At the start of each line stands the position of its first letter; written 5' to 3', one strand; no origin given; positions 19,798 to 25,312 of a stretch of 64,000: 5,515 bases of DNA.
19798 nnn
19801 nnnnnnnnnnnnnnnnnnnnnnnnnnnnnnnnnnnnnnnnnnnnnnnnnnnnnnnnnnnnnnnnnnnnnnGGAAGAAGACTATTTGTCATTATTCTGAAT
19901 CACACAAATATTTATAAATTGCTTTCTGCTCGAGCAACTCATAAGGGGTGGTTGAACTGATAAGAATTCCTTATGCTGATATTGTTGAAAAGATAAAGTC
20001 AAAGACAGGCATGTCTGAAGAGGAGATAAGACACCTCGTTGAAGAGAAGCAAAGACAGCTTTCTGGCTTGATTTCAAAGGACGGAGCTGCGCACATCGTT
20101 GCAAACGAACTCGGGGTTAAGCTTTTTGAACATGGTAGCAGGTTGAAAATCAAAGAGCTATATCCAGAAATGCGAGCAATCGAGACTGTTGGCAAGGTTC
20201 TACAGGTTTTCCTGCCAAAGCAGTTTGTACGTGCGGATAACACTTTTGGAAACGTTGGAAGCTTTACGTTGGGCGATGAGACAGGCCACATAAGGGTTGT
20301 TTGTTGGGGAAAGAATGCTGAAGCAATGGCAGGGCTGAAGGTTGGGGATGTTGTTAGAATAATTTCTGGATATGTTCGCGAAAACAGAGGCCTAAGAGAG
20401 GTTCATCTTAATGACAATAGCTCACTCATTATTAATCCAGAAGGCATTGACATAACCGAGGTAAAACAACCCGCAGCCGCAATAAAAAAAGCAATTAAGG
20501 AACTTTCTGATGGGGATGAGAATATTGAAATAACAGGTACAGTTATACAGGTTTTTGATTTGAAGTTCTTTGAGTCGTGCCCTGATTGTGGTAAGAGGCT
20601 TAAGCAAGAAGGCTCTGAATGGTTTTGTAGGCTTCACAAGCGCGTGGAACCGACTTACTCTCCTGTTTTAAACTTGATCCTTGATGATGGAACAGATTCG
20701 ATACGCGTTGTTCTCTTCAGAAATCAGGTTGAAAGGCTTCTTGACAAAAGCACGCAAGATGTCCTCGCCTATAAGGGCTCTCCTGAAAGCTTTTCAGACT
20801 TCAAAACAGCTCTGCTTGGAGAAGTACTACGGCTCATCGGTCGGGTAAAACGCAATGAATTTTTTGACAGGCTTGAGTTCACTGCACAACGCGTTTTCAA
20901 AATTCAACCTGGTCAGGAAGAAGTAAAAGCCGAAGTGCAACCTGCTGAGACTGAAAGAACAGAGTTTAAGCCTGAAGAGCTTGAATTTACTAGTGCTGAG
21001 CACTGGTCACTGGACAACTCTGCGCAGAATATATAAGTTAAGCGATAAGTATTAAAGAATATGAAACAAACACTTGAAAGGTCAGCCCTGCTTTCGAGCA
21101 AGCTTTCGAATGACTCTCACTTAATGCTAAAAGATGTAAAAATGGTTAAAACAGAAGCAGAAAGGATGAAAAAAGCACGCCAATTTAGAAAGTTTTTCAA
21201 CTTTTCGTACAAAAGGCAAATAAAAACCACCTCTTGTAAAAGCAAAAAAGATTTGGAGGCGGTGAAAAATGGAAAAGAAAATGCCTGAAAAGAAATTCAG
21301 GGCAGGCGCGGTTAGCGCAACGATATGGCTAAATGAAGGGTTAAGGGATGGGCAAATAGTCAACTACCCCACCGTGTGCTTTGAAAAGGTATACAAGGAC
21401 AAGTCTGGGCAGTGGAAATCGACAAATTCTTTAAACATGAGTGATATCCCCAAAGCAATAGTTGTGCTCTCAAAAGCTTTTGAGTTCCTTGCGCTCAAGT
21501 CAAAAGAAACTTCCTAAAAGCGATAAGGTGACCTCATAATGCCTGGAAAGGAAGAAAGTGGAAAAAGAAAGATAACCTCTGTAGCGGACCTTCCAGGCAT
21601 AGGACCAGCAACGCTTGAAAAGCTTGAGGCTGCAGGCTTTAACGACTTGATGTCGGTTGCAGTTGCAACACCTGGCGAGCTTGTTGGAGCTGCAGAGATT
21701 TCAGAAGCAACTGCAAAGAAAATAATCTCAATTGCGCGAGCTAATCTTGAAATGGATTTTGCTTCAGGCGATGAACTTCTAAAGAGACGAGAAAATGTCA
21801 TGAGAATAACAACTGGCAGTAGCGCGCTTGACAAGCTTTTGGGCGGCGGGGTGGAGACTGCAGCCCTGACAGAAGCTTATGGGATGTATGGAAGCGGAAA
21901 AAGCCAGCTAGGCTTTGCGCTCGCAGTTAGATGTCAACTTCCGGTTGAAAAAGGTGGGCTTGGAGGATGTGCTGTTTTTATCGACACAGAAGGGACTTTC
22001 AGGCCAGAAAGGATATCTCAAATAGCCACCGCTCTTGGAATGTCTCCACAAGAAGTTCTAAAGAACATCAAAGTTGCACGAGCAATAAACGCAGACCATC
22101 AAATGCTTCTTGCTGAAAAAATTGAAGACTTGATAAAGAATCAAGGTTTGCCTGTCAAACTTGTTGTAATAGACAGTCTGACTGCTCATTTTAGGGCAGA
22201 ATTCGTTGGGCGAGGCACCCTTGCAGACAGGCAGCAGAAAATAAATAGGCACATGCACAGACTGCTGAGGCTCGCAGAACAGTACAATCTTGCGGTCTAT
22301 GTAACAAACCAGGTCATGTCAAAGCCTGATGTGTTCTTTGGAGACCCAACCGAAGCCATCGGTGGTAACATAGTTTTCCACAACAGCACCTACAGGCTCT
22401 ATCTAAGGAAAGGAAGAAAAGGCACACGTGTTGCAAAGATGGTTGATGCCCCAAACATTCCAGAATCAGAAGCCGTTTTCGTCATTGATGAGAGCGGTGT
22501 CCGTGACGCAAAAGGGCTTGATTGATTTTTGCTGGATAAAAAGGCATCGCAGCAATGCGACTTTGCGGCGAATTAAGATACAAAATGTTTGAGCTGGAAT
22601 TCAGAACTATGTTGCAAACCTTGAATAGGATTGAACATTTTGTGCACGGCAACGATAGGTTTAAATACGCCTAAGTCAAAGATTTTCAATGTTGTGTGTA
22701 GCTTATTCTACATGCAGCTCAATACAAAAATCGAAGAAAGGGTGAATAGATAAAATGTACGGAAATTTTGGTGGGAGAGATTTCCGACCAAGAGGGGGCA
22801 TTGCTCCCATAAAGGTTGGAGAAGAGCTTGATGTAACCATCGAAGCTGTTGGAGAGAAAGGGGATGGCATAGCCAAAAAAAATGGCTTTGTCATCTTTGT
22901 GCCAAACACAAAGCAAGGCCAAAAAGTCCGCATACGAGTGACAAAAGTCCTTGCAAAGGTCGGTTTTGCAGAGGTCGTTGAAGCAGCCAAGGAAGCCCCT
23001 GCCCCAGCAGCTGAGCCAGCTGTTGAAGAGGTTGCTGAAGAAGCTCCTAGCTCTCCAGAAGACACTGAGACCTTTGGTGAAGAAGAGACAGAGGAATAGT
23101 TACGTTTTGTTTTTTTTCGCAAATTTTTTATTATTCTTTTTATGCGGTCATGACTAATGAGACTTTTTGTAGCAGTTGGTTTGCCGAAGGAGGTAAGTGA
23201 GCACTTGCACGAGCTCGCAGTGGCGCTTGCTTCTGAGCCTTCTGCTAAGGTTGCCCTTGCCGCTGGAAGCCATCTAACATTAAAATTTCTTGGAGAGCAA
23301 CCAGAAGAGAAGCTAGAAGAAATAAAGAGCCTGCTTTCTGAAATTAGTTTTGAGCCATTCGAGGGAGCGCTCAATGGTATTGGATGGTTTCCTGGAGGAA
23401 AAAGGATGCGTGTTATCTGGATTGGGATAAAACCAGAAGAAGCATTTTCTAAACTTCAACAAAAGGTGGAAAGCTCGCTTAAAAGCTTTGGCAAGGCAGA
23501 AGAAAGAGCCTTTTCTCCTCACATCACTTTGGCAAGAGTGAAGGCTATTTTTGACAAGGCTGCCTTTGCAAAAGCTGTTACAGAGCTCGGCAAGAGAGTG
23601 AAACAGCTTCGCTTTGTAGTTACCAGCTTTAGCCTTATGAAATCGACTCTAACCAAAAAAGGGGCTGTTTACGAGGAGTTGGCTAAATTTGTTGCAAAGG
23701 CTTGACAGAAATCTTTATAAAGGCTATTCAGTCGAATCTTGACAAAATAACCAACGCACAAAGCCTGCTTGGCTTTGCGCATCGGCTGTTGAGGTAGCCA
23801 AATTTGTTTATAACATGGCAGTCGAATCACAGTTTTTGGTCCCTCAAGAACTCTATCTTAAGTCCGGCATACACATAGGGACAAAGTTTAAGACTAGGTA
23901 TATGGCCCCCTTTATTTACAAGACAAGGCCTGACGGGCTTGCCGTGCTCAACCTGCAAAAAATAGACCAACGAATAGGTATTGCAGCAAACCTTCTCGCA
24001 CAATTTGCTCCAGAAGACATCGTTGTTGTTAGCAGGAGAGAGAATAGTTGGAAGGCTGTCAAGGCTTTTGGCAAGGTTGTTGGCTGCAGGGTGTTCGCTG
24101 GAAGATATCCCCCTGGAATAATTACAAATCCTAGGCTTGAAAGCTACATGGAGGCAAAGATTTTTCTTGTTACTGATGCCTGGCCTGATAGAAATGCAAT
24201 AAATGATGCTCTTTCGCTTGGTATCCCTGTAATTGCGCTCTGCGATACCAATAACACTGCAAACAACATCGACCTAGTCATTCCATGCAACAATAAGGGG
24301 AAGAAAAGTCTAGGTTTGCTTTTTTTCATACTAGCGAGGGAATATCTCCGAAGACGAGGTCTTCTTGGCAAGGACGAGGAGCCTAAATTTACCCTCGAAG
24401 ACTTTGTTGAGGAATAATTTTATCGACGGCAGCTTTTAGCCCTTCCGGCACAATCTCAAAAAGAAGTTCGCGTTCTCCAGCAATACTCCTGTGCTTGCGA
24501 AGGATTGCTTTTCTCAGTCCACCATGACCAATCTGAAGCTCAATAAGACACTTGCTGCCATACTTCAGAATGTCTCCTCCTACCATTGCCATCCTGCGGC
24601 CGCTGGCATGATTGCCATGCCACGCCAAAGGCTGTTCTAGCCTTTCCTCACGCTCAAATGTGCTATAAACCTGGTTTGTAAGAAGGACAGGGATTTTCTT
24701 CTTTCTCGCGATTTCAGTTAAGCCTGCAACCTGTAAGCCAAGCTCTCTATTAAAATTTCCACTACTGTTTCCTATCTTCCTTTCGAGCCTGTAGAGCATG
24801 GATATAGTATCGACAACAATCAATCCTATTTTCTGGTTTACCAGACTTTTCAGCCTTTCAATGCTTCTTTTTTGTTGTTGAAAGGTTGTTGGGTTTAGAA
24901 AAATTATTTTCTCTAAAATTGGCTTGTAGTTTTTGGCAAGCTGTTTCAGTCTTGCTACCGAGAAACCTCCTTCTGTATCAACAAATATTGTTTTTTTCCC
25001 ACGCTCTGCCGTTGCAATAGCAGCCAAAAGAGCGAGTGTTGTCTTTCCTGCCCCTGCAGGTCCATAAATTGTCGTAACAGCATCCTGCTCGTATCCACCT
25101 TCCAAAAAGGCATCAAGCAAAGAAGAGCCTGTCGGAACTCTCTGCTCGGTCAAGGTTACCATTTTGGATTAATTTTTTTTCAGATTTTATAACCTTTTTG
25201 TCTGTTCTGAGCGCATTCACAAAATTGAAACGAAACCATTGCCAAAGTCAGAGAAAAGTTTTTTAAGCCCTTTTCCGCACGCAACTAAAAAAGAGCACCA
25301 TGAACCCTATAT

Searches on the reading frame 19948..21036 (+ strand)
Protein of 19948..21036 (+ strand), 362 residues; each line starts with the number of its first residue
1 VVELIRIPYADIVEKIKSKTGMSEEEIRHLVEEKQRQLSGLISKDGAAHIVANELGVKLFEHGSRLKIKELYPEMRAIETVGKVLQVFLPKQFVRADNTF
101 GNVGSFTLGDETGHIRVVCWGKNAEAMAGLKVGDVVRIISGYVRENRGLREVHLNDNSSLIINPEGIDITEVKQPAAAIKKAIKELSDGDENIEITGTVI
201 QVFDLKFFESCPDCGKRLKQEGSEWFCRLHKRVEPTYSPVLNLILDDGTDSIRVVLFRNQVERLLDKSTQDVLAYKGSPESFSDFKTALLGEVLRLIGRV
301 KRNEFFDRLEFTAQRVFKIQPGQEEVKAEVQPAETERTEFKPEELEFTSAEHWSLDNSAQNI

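Call 84: search_protein_families(library=pfam, proteins=[window:19948-21036:+], max_evalue=0.001)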
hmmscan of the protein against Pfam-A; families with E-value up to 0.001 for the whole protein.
window:19948-21036:+ (362 aa): 5 families
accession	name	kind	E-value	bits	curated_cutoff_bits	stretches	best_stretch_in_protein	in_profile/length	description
PF01336.31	tRNA_anti-codon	-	2.3e-15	56.7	27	2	98-155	12-70/75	OB-fold nucleic acid binding domain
PF08646.16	Rep_fac-A_C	-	4.5e-08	33.4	28.5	1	204-312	14-128/146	Replication factor-A C terminal domain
PF24903.1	OB_MEIOB_N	-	5.6e-07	29.4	27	1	64-146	4-92/140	MEIOB, N-terminal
PF16900.11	REPA_OB_2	-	6.4e-05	23.3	27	0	105-163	41-98/98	Replication protein A OB domain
PF09999.14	DUF2240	-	0.0007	19.7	22.3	0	10-58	88-136/144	Uncharacterized protein conserved in archaea (DUF2240)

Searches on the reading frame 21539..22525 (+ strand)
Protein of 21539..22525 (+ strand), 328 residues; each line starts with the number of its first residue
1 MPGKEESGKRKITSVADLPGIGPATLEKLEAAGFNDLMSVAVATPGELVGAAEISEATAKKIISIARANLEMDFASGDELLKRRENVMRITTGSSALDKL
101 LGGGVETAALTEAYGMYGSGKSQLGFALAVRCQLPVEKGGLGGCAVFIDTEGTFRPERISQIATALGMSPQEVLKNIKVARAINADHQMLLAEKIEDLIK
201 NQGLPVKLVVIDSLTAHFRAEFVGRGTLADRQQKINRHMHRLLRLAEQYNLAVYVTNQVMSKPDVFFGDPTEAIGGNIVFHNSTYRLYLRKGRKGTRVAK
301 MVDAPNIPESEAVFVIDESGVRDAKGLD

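Call 84: search_protein_families(library=pfam, proteins=[window:21539-22525:+], max_evalue=0.001)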
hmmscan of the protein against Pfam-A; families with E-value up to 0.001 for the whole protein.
window:21539-22525:+ (328 aa): 5 families
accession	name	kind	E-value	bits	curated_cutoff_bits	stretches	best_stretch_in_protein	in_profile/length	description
PF08423.17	Rad51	-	6.5e-90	301.1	22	1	83-324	1-244/244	Rad51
PF00154.27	RecA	-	2.4e-14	53.9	27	1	66-294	6-223/262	recA bacterial DNA recombination protein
PF14520.12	HHH_5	-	9.1e-08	32.9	27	1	15-67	4-56/57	Helix-hairpin-helix domain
PF06745.19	ATPase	-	1.9e-06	27.9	26.6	1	91-321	2-224/231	KaiC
PF13481.12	AAA_25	-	2.8e-06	27.5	27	1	92-258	17-189/195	AAA domain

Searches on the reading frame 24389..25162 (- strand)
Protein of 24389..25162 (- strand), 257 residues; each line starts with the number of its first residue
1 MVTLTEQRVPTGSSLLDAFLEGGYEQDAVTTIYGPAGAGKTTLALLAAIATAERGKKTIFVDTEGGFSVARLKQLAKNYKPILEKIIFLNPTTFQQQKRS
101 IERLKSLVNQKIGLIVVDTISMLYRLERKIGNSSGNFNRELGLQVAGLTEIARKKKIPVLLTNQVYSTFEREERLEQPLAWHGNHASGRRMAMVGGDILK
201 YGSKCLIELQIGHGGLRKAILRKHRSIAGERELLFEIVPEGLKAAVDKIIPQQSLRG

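Call 84: search_protein_families(library=pfam, proteins=[window:24389-25162:-], max_evalue=0.001)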
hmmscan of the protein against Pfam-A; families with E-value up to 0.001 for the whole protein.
window:24389-25162:- (257 aa): 13 families
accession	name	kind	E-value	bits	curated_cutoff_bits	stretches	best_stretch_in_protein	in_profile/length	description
PF08423.17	Rad51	-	2e-22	80.1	22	1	8-243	7-242/244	Rad51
PF00154.27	RecA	-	5.9e-11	42.8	27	1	7-165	31-188/262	recA bacterial DNA recombination protein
PF13481.12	AAA_25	-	1.6e-10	41.4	27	1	21-164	27-189/195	AAA domain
PF13479.12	AAA_24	-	1.1e-09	38.8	27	1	29-132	4-86/195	AAA domain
PF06745.19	ATPase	-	1.3e-09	38.2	26.6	1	9-123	1-131/231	KaiC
PF03796.21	DnaB_C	-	1.3e-06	28.5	27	0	71-172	88-185/255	DnaB-like helicase C terminal domain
PF01656.29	CbiA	-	8.5e-06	26.2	25.4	1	34-157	6-115/125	CobQ/CobB/MinD/ParA nucleotide binding domain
PF01637.24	ATPase_2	-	1.3e-05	25.5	33.2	1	25-124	18-123/225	ATPase domain predominantly from Archaea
PF05707.18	Zot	-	2.9e-05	24.1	20.3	1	30-130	3-100/197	Zonular occludens toxin (Zot)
PF13401.12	AAA_22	-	5.6e-05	23.9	27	1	26-123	4-96/130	AAA domain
PF25199.1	nSTAND_NTPase5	-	8.7e-05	22.8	34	1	23-78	37-93/145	Novel STAND NTPase 5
PF02562.22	PhoH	-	0.00061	19.8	27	1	26-57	18-49/205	PhoH-like protein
PF00448.28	SRP54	-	0.00074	19.7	22.7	0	29-119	3-91/196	SRP54-type protein, GTPase domain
